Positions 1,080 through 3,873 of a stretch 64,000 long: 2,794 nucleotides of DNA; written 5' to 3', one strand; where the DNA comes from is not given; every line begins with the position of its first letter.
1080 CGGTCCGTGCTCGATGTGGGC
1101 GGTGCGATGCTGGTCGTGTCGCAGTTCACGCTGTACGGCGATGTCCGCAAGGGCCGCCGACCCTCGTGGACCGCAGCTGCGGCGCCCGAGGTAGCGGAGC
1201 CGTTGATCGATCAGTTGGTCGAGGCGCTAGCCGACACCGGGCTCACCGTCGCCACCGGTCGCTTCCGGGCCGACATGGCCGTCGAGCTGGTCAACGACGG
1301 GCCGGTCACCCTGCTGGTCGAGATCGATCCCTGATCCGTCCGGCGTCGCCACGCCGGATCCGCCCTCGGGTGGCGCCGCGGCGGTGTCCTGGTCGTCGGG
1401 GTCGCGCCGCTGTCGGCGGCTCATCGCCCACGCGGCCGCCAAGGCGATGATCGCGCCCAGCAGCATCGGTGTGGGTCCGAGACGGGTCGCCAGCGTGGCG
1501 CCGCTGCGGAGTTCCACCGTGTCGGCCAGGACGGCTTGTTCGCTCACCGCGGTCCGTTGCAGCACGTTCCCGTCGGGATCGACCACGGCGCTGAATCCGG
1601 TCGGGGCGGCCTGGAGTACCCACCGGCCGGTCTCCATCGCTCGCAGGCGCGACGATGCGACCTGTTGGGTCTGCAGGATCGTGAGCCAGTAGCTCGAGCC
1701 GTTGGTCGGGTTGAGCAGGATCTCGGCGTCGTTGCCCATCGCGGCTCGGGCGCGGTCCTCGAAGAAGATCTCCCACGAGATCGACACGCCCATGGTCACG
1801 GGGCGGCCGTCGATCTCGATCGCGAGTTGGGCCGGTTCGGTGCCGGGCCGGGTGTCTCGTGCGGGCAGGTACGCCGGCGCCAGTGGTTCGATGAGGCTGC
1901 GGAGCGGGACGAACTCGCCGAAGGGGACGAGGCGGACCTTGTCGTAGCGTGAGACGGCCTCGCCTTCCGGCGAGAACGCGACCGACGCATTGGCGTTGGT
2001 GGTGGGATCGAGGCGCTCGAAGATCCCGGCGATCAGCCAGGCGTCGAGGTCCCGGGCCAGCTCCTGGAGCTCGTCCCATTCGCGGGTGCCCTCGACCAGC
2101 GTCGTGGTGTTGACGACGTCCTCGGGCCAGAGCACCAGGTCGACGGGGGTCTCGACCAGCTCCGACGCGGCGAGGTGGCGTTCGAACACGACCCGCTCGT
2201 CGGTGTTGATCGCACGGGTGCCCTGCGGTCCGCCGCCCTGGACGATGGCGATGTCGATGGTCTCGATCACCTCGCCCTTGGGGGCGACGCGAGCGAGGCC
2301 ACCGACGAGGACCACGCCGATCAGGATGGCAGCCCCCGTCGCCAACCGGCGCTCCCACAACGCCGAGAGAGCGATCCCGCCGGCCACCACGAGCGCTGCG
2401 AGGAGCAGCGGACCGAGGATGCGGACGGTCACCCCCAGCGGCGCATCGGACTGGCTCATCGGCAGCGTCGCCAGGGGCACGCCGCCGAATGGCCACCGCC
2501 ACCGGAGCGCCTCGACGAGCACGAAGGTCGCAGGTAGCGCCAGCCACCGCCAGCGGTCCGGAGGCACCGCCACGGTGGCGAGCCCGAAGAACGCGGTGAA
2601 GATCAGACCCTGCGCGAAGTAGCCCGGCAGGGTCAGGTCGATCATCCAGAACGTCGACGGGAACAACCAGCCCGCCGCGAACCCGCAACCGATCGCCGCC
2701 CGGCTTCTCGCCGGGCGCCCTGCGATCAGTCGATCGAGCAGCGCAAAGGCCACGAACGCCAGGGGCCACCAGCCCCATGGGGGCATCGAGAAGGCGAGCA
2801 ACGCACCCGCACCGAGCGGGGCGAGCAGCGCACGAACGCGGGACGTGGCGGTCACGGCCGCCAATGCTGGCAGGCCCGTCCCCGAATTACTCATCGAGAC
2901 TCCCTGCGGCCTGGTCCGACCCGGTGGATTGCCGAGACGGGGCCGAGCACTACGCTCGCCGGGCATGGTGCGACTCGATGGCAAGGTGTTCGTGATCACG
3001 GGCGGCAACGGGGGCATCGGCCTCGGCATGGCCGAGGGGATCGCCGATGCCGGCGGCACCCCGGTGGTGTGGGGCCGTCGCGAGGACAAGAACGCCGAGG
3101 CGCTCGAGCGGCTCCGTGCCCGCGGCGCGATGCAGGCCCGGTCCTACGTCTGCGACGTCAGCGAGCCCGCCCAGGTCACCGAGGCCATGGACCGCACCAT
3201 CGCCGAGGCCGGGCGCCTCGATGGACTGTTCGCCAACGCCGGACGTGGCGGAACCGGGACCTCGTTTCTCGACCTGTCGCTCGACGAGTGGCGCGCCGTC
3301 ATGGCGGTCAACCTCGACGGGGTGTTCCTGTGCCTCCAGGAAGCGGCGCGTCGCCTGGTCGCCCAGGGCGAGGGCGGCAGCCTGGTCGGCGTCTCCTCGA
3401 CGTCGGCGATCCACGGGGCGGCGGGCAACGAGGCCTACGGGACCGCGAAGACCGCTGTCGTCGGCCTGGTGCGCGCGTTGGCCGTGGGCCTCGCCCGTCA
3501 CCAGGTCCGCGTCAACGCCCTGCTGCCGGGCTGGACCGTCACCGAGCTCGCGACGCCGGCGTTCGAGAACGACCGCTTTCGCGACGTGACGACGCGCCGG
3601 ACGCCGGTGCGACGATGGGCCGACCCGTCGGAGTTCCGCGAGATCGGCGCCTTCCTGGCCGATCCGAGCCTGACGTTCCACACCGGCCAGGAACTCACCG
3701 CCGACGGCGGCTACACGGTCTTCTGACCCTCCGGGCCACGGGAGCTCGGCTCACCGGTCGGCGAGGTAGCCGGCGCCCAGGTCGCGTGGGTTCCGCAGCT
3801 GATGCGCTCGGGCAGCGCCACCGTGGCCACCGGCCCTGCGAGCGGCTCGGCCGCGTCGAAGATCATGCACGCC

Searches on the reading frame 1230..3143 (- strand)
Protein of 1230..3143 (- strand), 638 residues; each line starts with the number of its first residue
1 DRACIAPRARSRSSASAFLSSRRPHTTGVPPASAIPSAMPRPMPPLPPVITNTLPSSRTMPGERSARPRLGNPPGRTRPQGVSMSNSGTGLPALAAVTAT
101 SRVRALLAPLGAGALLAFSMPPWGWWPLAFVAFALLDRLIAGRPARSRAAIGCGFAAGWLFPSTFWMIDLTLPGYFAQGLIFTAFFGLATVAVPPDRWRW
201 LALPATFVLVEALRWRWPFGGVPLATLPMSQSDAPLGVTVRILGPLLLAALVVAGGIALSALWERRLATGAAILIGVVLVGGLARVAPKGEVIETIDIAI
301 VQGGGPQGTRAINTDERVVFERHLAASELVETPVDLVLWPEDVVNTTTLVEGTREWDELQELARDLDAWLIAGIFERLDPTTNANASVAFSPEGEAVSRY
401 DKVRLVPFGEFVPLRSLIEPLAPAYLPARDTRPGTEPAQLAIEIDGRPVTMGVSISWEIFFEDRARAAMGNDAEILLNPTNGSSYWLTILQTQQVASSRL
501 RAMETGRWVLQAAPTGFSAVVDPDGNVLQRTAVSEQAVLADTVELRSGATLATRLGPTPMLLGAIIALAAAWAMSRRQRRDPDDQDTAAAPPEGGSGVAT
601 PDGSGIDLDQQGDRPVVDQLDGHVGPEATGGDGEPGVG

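Call 97: search_protein_families(library=pfam, proteins=[window:1230-3143:-], max_evalue=0.00001)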
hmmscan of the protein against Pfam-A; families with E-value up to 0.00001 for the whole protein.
window:1230-3143:- (638 aa): 2 families
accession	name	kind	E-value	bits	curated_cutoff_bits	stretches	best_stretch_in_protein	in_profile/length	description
PF00795.27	CN_hydrolase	-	1.5e-26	93.7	23.2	1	298-539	2-242/256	Carbon-nitrogen hydrolase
PF20154.4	LNT_N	-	9e-17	62.1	27.1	1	112-256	1-157/159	Apolipoprotein N-acyltransferase N-terminal domain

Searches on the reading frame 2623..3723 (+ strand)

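Call 97: search_protein_families(library=pfam, proteins=[window:2623-3723:+], max_evalue=0.00001)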
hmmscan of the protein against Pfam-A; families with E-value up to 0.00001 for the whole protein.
window:2623-3723:+ (367 aa): 3 families
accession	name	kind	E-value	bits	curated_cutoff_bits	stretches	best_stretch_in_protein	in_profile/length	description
PF13561.12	adh_short_C2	-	2.7e-56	191.2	27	1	130-365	6-236/236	Enoyl-(Acyl carrier protein) reductase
PF00106.31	adh_short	-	7.9e-46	156.4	26.6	1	121-316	1-193/195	short chain dehydrogenase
PF08659.16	KR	-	6.4e-17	62.5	22.6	1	123-285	3-162/180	KR domain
